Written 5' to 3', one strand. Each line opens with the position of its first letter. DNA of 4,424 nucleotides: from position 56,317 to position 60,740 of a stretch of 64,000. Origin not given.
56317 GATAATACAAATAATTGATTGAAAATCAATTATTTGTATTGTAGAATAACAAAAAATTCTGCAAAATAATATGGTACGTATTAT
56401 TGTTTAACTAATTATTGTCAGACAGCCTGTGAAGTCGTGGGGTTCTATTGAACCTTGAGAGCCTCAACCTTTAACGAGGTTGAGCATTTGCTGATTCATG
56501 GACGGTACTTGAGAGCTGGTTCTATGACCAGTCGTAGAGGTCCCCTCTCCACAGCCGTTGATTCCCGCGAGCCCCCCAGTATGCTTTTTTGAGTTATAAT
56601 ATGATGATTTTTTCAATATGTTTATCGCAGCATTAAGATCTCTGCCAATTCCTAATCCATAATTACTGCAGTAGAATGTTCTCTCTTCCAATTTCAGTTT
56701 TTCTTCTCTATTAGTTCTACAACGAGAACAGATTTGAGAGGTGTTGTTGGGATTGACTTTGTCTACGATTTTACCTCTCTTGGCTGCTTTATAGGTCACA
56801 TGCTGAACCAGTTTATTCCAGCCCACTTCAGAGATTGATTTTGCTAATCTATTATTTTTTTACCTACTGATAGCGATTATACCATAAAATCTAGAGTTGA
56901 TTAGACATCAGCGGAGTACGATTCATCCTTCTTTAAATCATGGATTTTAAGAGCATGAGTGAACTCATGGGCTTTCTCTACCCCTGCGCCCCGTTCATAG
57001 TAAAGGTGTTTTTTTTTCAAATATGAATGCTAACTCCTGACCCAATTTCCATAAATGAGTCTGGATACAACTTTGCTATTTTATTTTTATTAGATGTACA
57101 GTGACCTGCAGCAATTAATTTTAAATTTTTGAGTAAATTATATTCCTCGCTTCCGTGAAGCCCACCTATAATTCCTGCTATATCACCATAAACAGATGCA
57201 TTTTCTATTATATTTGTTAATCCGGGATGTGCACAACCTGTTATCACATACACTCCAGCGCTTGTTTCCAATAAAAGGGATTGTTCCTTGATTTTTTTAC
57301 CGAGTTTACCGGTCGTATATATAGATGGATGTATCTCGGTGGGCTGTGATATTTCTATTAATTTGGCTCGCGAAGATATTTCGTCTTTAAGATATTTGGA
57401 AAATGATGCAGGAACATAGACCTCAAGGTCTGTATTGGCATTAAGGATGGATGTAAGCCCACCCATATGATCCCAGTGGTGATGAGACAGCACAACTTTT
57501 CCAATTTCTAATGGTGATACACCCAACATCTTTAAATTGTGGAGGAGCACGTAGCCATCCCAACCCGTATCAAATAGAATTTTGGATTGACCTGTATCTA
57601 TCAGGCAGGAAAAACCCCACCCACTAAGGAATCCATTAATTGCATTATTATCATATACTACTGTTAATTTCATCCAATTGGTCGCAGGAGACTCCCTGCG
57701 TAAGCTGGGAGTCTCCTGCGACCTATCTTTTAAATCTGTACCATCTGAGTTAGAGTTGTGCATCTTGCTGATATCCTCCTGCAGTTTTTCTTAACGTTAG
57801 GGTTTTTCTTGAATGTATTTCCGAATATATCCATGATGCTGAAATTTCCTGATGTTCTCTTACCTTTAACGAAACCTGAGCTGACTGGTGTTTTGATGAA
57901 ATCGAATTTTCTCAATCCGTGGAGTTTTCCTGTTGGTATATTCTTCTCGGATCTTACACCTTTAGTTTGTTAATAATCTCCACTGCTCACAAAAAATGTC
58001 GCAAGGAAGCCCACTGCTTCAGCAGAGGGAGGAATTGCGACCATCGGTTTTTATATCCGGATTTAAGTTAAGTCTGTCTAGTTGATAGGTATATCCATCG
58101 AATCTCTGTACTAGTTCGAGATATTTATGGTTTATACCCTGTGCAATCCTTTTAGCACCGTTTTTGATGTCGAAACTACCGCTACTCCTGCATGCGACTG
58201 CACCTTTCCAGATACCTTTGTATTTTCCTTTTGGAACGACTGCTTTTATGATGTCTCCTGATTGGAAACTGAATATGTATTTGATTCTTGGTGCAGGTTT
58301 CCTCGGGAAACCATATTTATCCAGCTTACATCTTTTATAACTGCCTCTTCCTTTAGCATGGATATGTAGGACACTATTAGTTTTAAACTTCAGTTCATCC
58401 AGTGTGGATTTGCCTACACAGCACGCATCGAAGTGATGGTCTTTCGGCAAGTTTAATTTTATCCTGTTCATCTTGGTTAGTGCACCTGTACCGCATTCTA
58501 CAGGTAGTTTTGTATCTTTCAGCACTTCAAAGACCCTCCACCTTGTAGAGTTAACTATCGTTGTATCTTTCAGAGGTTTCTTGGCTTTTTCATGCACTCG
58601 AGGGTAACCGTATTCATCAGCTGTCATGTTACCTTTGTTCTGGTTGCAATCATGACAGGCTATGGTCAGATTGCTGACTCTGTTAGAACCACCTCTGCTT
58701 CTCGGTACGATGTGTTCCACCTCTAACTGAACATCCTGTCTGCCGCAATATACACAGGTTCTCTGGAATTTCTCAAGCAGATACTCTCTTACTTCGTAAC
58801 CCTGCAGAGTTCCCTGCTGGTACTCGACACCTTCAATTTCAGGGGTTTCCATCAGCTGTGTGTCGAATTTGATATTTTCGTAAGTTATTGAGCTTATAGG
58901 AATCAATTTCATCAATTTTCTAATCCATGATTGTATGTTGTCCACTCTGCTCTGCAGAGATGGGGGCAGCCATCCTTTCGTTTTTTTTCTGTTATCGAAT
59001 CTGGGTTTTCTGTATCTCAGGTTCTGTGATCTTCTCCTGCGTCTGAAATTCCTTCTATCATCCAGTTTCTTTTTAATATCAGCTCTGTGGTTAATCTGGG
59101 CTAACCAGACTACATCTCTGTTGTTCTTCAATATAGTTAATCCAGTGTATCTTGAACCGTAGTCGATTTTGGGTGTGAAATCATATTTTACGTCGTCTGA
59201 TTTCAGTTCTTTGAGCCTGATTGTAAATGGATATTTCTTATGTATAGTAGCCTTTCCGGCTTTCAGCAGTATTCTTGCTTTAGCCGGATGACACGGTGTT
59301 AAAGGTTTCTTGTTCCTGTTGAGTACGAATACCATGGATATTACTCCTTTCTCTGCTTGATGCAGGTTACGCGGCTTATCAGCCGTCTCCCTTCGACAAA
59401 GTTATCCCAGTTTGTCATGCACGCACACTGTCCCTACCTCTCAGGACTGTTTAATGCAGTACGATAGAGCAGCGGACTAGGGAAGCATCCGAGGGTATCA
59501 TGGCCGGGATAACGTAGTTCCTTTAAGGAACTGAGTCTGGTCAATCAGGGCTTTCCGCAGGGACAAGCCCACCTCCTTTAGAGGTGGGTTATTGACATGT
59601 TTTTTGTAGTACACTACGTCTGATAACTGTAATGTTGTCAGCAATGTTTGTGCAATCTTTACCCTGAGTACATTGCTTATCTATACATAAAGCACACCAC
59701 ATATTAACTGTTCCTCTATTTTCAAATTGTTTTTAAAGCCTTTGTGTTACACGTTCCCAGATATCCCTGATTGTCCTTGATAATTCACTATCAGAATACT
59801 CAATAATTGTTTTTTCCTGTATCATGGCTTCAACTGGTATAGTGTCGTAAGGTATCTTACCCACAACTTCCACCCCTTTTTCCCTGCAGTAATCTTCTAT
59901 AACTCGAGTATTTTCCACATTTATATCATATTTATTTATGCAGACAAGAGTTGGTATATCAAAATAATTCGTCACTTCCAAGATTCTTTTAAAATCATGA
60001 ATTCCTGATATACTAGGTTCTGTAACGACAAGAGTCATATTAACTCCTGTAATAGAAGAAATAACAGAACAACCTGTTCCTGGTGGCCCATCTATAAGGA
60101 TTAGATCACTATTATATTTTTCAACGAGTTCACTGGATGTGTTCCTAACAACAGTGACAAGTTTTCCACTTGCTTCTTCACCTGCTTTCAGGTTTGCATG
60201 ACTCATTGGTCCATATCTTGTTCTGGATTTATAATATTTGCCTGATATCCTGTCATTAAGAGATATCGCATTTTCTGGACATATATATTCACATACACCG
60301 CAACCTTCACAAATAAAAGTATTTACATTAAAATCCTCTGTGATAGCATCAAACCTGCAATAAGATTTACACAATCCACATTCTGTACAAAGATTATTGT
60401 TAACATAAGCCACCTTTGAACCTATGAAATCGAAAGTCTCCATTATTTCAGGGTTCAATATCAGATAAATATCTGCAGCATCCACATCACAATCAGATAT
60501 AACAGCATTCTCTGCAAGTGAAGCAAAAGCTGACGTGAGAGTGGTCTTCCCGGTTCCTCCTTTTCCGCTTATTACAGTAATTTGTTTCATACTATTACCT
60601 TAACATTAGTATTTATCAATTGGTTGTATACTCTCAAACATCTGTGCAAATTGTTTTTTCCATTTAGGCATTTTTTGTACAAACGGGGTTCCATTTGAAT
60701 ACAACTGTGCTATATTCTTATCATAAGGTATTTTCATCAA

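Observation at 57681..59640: IscB nested inside another iscB, so its guide targets a rival transposon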

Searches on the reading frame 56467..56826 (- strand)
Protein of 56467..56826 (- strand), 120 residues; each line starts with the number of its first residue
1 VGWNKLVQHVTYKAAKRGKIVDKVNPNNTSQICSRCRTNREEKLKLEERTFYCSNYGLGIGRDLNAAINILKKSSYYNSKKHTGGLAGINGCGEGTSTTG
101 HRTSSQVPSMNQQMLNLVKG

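Call 14: search_protein_families(library=pfam, proteins=[window:56467-56826:-], max_evalue=0.01)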
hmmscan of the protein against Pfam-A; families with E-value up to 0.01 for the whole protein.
window:56467-56826:- (120 aa): 1 family
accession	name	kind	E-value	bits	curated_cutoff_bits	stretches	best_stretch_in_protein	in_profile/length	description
PF07282.18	Cas12f1-like_TNB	-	7.8e-21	74.4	26.3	1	3-70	1-60/60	Cas12f1-like, TNB domain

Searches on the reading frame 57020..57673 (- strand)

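Call 14: search_protein_families(library=pfam, proteins=[window:57020-57673:-], max_evalue=0.01)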
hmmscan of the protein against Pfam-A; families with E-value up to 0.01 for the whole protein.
window:57020-57673:- (218 aa): 3 families
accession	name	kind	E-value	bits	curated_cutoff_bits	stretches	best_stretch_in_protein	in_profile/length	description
PF00753.33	Lactamase_B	-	8.8e-12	45.8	22.7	1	22-133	8-114/196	Metallo-beta-lactamase superfamily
PF12706.13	Lactamase_B_2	-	1.7e-09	38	27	1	31-110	2-83/200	Beta-lactamase superfamily domain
PF16661.11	Lactamase_B_6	-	0.0018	18.1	27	1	25-80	2-59/193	Metallo-beta-lactamase superfamily domain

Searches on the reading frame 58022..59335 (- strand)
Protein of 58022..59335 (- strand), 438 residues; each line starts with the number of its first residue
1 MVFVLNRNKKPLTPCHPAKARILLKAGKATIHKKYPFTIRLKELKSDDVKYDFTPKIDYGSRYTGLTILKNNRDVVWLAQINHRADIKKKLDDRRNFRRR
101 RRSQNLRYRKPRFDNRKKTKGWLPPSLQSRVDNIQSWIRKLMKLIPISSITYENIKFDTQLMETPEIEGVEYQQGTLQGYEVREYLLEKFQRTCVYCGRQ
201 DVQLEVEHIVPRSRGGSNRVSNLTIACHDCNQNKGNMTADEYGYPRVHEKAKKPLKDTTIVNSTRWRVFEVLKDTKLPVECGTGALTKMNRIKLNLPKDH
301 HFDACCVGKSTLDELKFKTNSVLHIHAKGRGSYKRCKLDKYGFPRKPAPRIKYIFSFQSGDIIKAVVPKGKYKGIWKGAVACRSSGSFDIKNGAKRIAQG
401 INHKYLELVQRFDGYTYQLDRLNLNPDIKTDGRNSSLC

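Call 14: search_protein_families(library=pfam, proteins=[window:58022-59335:-], max_evalue=0.01)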
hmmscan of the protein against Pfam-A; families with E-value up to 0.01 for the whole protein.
window:58022-59335:- (438 aa): 4 families
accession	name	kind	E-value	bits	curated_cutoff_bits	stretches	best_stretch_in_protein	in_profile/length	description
PF14239.11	RRXRR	-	1.5e-68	230.5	25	1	2-175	1-174/174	RRXRR protein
PF14279.12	HNH_5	-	2.6e-14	53.3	27.5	1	194-241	1-50/56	HNH endonuclease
PF01844.29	HNH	-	3e-13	50.1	21.4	1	194-236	1-46/47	HNH endonuclease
PF13395.12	HNH_4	-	1.7e-09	37.9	22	1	202-239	16-53/54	HNH endonuclease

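Call 38: search_solved_structures(query=window:58022-59335:-, show_alignments=1)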
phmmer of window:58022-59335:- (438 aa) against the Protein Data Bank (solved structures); distinct sequences matched with E-value up to 0.001: 18.
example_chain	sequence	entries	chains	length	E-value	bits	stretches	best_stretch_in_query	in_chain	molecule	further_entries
9k30_A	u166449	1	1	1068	3.2e-47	164.5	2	114-312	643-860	TbaIscB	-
11hx_A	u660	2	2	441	1.4e-30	109.7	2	104-316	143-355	IscB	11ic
11hr_A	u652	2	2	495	1.5e-30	109.6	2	104-316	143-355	IscB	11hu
9k2z_A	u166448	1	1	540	5.2e-30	107.8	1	3-314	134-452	HfmIscB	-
7utn_D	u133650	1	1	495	7.3e-29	104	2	104-316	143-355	IscB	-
7xht_A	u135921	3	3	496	7.4e-29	104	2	104-316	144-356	OgeuIscB | IscB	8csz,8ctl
9liq_A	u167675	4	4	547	1.2e-28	103.4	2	104-316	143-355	Iscb | Iscb+Twin-Strep-tag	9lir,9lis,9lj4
9nvu_P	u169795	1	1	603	6.8e-19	71.2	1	89-312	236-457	OrufIscB-REC-swap 49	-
9k32_A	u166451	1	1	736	1e-16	64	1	90-248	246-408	HNH nuclease domain-containing protein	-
8zq9_B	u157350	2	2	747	1.2e-16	63.8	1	116-244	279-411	a protein | HNH nuclease domain-containing protein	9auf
8w2s_A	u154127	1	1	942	2.4e-16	62.8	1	115-244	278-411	HNH nuclease domain-containing protein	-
8w2z_A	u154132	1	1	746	2.4e-16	62.8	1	115-244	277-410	HNH nuclease domain-containing protein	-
9lgi_A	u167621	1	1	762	1.7e-15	60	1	112-244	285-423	HNH nuclease domain-containing protein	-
8dmb_P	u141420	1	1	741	5.1e-15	58.4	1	5-158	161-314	Ubiquitin-like protein SMT3,IsrB protein,monomeric superfolder Green Fluorescent Protein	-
8zdr_C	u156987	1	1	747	1.3e-14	57.1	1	115-244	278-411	a protein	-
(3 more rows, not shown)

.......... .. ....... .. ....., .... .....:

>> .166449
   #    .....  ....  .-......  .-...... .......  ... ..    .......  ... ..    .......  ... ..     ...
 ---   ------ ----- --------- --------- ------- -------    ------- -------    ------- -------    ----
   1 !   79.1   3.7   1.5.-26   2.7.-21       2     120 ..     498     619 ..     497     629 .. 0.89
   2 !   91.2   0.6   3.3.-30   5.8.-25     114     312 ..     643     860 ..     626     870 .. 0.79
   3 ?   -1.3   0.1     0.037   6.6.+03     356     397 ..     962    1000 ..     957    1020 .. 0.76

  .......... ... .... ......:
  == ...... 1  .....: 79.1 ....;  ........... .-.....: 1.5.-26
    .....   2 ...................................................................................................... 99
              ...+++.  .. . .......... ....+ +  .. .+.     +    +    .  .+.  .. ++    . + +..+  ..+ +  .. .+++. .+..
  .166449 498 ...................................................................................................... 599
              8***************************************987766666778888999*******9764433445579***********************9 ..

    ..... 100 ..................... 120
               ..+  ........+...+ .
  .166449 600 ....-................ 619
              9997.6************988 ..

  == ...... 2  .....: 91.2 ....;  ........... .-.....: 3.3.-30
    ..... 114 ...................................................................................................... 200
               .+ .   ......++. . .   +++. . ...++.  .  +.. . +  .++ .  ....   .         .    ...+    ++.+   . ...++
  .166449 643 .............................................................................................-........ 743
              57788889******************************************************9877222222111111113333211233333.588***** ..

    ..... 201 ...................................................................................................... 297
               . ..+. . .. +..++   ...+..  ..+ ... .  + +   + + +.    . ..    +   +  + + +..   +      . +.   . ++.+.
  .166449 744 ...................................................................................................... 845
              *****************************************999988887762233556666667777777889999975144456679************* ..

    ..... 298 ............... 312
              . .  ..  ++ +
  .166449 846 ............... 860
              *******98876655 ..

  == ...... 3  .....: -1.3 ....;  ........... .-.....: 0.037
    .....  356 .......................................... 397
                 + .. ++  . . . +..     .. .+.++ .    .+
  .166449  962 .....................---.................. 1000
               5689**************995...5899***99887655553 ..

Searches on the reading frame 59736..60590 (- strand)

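Call 14: search_protein_families(library=pfam, proteins=[window:59736-60590:-], max_evalue=0.01)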
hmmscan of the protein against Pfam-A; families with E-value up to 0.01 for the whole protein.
window:59736-60590:- (285 aa): 24 families
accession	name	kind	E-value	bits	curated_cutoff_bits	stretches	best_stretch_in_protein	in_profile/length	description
PF00037.32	Fer4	-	1.4e-11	44.1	21.1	2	62-84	2-24/24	4Fe-4S binding domain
PF10609.15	ParA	-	1.6e-11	44.5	27.1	2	160-281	111-245/246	NUBPL iron-transfer P-loop NTPase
PF01656.29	CbiA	-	1.8e-11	44.5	25.4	1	4-260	1-123/125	CobQ/CobB/MinD/ParA nucleotide binding domain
PF12838.12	Fer4_7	-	5.2e-08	33.7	27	1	94-116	2-24/52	4Fe-4S dicluster domain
PF12837.12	Fer4_6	-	1.9e-06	28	25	1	93-109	8-24/24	4Fe-4S binding domain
PF13614.12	AAA_31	-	2.7e-06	27.9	27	0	158-208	117-165/177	AAA domain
PF13484.11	Fer4_16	-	4.4e-06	27.8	30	0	94-116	2-25/66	4Fe-4S double cluster binding domain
PF14697.11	Fer4_21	-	8.4e-06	26.3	35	1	61-110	1-58/59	4Fe-4S dicluster domain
PF25160.1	LdpA_Fe-S-bd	-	0.00031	20.9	27.6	1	74-111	9-45/49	LdpA Fe-S cluster-binding domain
PF12797.12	Fer4_2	-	0.00035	20.8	24.5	0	62-78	4-20/22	4Fe-4S binding domain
PF12800.12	Fer4_4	-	0.00043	20.9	24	0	66-80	2-16/17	4Fe-4S binding domain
PF24883.2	NPHP3_N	-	0.00044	20.9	24.8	0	3-23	23-43/164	Nephrocystin 3, N-terminal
PF03193.22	RsgA_GTPase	-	0.00071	19.9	30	0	177-243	20-87/174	RsgA GTPase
PF00142.24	Fer4_NifH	-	0.00072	19.6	25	0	224-281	186-244/271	4Fe-4S iron sulfur cluster binding proteins, NifH/frxC family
PF13237.11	Fer4_10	-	0.00081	19.7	25.5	1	62-105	3-53/53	4Fe-4S dicluster domain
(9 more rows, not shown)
